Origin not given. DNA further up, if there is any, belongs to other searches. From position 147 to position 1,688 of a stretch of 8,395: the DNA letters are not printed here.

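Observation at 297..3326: Compact tpsB-tpsA two-partner secretion operon with a miniature 413-aa TpsA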

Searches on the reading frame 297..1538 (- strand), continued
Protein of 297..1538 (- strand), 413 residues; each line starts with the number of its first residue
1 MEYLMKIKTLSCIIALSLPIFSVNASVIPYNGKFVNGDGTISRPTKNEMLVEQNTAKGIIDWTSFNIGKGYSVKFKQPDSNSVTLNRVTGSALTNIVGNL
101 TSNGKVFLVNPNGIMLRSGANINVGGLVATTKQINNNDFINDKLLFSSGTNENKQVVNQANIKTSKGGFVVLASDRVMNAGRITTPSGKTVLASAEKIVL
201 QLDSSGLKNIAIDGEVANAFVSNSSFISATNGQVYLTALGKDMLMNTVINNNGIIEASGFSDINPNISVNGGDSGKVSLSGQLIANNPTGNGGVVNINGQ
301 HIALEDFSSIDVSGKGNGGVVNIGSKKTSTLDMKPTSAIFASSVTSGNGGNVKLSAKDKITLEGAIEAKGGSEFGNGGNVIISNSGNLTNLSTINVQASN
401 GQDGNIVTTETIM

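Call 18: search_solved_structures(query=window:300-1538:-, max_evalue=0.001, show_alignments=2)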
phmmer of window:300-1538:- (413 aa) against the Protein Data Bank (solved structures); distinct sequences matched with E-value up to 0.001: 5.
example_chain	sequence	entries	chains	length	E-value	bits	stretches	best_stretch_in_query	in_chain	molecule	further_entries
8vba_A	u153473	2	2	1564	1.1e-92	314.1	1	6-407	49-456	EtpA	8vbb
8cpk_A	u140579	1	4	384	3.5e-90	305.8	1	26-398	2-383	EtpA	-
4i84_A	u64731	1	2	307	7.5e-38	133.6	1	28-273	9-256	Heme/hemopexin-binding protein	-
4rm6_A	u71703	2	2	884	3.6e-36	128.1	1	28-273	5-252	Heme/hemopexin-binding protein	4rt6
2odl_A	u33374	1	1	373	4.7e-22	81.6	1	40-383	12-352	Adhesin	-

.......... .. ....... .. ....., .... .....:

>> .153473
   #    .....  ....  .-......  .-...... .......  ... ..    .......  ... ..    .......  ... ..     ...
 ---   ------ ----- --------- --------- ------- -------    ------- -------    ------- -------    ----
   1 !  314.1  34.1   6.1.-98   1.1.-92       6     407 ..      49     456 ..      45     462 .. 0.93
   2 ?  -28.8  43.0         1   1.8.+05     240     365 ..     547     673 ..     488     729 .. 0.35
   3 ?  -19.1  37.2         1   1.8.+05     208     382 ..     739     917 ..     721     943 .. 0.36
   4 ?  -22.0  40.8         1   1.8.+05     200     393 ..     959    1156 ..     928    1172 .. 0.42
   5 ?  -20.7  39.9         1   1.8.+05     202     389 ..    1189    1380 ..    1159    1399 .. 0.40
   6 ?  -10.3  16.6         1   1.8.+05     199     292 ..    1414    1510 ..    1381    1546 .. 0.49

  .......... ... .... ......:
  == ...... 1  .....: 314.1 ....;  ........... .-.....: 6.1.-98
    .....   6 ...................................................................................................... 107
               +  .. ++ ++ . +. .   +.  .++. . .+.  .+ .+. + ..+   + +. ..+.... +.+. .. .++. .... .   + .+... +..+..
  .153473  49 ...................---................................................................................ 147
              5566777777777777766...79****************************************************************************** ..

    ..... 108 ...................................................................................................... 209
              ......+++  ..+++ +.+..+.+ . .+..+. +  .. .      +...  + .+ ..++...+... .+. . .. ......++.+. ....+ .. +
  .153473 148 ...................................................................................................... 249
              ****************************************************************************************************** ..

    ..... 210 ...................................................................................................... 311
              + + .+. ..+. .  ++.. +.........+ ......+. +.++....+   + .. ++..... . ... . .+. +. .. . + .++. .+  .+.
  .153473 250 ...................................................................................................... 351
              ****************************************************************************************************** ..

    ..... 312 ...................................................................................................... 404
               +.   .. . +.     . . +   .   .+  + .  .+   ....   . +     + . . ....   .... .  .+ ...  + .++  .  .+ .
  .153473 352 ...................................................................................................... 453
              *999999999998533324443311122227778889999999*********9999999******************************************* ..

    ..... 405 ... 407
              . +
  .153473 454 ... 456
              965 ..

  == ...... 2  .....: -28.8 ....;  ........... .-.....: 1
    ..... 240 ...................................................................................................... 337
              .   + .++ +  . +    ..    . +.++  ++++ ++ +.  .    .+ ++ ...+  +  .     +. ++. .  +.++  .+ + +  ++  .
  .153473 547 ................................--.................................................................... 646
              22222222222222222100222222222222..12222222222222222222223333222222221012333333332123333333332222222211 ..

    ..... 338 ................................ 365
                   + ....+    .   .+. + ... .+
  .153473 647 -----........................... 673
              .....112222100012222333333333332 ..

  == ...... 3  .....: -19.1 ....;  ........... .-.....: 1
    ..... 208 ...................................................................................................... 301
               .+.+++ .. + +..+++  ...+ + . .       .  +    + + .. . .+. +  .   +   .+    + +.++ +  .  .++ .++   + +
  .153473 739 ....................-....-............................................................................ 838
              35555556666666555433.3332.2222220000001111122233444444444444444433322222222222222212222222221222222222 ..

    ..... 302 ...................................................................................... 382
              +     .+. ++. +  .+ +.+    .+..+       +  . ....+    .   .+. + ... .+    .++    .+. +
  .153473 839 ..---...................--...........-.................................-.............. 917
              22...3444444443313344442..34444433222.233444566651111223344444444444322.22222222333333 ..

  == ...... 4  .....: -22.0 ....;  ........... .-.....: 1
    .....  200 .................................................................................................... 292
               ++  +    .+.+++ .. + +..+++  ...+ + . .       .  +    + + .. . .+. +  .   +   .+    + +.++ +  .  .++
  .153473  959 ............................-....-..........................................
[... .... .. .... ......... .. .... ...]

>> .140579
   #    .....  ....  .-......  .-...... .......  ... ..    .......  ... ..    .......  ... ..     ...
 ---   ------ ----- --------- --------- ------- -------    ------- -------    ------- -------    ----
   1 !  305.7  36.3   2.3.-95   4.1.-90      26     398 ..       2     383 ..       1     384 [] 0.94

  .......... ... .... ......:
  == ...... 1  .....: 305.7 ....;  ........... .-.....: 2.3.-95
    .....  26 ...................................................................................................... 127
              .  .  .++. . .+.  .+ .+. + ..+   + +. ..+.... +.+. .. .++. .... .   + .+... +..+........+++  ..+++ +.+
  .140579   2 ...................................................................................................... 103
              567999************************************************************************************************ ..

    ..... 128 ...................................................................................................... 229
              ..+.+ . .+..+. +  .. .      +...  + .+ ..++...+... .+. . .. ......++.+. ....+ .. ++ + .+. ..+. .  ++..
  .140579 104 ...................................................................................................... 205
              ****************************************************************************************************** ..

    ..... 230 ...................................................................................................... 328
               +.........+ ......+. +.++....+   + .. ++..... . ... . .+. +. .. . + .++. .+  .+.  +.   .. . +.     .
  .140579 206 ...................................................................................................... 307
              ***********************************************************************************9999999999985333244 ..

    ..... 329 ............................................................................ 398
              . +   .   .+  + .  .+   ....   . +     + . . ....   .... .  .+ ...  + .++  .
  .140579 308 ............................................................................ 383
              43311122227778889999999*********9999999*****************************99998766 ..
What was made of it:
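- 297..1526 (-): tpsA: 409-aa mini exoprotein (alternative in-frame ATG at 1538 gives 413 aa). Short classical signal peptide (cleavage predicted by eye after SVNA), then one continuous right-handed beta-helix equal to the EtpA secretion (NTS) domain. Mature protein about 39.9 kDa. EtpA 49-456 alignment, E 1e-92 (call 18).
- On EtpBAC / HMW1ABC-type glycosylated adhesin systems: EtpA E 1e-92; HMW1 adhesin 2odl E 4.7e-22 (call 18).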

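Call 28: find_encoding_contigs(protein=P0002, flank=10000, max_places=3)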
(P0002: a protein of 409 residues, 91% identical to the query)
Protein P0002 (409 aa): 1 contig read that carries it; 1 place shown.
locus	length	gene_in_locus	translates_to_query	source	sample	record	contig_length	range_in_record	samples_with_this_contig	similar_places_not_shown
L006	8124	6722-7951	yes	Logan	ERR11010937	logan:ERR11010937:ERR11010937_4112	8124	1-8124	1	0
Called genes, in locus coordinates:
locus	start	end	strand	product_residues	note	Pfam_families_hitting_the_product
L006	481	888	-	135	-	-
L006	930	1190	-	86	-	-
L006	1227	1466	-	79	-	-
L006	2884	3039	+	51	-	-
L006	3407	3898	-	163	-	-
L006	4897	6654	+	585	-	PF08479:POTRA_2 (weak), PF03865:ShlB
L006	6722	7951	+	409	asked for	PF05860:TPS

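Call 29: find_encoding_contigs(protein=P0005, flank=10000, max_places=3)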
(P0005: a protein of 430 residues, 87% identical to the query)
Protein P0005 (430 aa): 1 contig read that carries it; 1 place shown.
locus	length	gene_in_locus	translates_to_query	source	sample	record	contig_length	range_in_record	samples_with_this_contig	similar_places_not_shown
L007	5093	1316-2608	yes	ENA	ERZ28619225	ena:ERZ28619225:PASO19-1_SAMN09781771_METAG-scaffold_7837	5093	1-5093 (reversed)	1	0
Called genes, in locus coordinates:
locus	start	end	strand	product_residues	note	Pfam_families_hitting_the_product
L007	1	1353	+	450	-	?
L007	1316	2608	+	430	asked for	PF05860:TPS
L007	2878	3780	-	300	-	-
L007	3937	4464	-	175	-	-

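Call 30: find_encoding_contigs(protein=P0001, flank=10000, max_places=4)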
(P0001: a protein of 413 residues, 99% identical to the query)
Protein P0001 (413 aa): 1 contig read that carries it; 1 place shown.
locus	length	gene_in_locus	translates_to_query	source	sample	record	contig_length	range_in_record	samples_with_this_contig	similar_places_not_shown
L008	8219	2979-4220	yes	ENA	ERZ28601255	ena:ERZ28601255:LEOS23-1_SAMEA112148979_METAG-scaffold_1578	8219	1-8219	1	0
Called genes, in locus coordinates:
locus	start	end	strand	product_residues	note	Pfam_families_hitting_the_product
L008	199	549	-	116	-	PF28204:Dispersin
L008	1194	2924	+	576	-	PF08479:POTRA_2, PF03865:ShlB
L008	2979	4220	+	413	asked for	PF05860:TPS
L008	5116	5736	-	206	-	PF13276:HTH_21, PF00665:rve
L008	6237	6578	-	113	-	PF28204:Dispersin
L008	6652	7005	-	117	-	PF28204:Dispersin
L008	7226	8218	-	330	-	?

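Call 32: search_protein_representatives(protein=window:300-1538:-)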
Query: 413 residues. Proteins with E-value up to 0.001 (for the whole library): 21315; up to 1e-10: 17207; up to 1e-30: 7193. The best 150 are listed.
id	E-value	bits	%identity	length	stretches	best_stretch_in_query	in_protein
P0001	7.2e-249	841.3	99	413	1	1-413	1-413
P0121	1.7e-155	534.0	32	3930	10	15-389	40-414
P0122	5.5e-93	328.3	47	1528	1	7-406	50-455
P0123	1.2e-91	323.9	46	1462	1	10-406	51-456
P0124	2.6e-90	319.5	46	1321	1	7-405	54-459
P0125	6.2e-90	318.3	47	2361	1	22-405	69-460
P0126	1.0e-89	317.6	45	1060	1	24-405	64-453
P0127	1.2e-89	317.3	46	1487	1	13-405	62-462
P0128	7.5e-89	314.7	47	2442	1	13-402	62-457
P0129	7.9e-89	314.6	45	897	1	6-407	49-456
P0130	7.9e-89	314.6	47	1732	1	14-402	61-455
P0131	8.2e-89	314.6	45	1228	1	6-407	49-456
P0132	1.3e-88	313.9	45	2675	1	10-405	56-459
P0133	1.5e-88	313.7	47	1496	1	18-407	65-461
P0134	2.8e-88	312.8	45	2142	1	10-406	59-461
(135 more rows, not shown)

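Call 45: search_dna_similar(query=window:300-1526:-, collection=plasmids, mode=protein, max_evalue=1e-20, max_rows=30)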
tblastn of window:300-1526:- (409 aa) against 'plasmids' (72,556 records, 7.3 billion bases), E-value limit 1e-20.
Records with a match: 266; places in all: 289; records where one place covers at least 80% of the query: 121.
Best place of each record, by identity: <60% 266.
By first word of the organism name: Ralstonia 111; Escherichia 64; Salmonella 19; Azospirillum 14; Caballeronia 8; Paraburkholderia 6; Burkholderia 4; Edwardsiella 3; Rhizobium 3; Paracoccus 3; and 25 more.
By predicted mobility (MOB-suite, as given by PLSDB): mobilizable 119; non-mobilizable 89; conjugative 58.
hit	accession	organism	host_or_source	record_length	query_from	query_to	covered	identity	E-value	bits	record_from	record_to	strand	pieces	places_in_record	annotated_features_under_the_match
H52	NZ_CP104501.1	Escherichia coli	Poultry,Broiler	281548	1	403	99%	44.2%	1e-86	294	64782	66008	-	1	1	ESPR-type extended signal peptide-containing protein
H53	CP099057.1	Escherichia coli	culture,Pooled faeces sample collected ...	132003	1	403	99%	43.9%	5e-87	296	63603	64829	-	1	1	none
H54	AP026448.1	Escherichia coli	whole organism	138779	1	403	99%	43.4%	1e-86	295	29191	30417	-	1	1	hmwA_2: adhesin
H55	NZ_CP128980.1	Escherichia coli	-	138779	1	403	99%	43.4%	1e-86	295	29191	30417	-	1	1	ESPR-type extended signal peptide-containing protein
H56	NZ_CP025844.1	Escherichia coli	Homo sapiens,stool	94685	1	403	99%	43.2%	2e-87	296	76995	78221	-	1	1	filamentous hemagglutinin N-terminal domain-containing protein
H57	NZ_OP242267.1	Escherichia coli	Homo sapiens,stool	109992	1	403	99%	43.2%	2e-90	306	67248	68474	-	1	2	ESPR-type extended signal peptide-containing protein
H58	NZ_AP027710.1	Escherichia coli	-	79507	1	403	99%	43.2%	3e-86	293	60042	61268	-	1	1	ESPR-type extended signal peptide-containing protein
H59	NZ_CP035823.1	Escherichia coli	Homo sapiens,stool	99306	1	403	99%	43.0%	7e-87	295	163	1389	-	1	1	none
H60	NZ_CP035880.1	Escherichia coli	Homo sapiens,stool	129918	1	403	99%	43.0%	8e-87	295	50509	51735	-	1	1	filamentous hemagglutinin N-terminal domain-containing protein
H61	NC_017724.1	Escherichia coli ETEC H10407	-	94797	1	403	99%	43.0%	8e-87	295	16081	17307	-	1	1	filamentous hemagglutinin N-terminal domain-containing protein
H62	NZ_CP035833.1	Escherichia coli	Homo sapiens,stool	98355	1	403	99%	43.0%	8e-87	295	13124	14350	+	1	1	filamentous hemagglutinin N-terminal domain-containing protein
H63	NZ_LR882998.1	Escherichia coli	-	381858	1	403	99%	43.0%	8e-87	295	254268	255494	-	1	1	filamentous hemagglutinin N-terminal domain-containing protein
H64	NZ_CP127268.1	Escherichia coli TW14425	Homo sapiens,stool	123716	1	403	99%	43.0%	9e-87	295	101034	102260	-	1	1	filamentous hemagglutinin N-terminal domain-containing protein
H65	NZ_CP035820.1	Escherichia coli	Homo sapiens,stool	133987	1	403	99%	43.0%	9e-87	295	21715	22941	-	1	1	filamentous hemagglutinin N-terminal domain-containing protein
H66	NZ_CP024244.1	Escherichia coli O128:H27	-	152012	1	403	99%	43.0%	9e-87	295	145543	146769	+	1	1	filamentous hemagglutinin N-terminal domain-containing protein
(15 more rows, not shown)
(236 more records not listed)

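Call 57: predict_structure(alignment_id=A1)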
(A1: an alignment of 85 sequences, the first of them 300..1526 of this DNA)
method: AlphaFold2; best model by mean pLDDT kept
length: 409 residues; sequences in the alignment: 85
mean_pLDDT: 92.3   pTM: 0.90
mean pLDDT of the five models: 92.3, 91.9, 91.6, 91.5, 90.9
residues with pLDDT >= 90: 348; 70-90: 32; 50-70: 9; < 50: 20
segments of 3 or more residues with pLDDT < 50: 1-18
pLDDT, mean of each block of 10 residues (from residue 1): 42 46 91 98 98 98 98 98 96 98 98 98 98 97 85 98 97 98 97 95 93 93 96 86 87 80 92 97 95 97 98 97 96 98 97 97 98 97 95 97 74
secondary structure, 60 per line:
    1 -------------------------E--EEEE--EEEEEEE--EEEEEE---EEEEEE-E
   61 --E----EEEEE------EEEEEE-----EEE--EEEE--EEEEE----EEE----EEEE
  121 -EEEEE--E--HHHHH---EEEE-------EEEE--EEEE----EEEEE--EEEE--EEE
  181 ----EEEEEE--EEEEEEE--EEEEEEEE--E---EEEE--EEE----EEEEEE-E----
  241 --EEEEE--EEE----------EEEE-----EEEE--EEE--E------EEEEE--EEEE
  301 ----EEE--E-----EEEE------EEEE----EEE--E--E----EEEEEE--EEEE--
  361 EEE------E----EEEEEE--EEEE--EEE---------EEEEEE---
elements in order: E29-32 E35-41 E44-49 E53-58 E68-72 E79-84 E90-92 E95-98 E101-105 E110-112 E117-120 E122-126 H132-136 E140-143 E151-154 E157-160 E165-169 E172-175 E178-180 E185-190 E193-199 E202-209 E216-219 E222-224 E229-234 E243-247 E250-252 E263-266 E272-275 E278-280 E290-294 E297-300 E305-307 E316-319 E326-329 E334-336 E347-352 E355-358 E361-363 E375-380 E383-386 E389-391 E401-406
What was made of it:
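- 297..1526 (-): AF2 pLDDT 92.3 (call 57).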
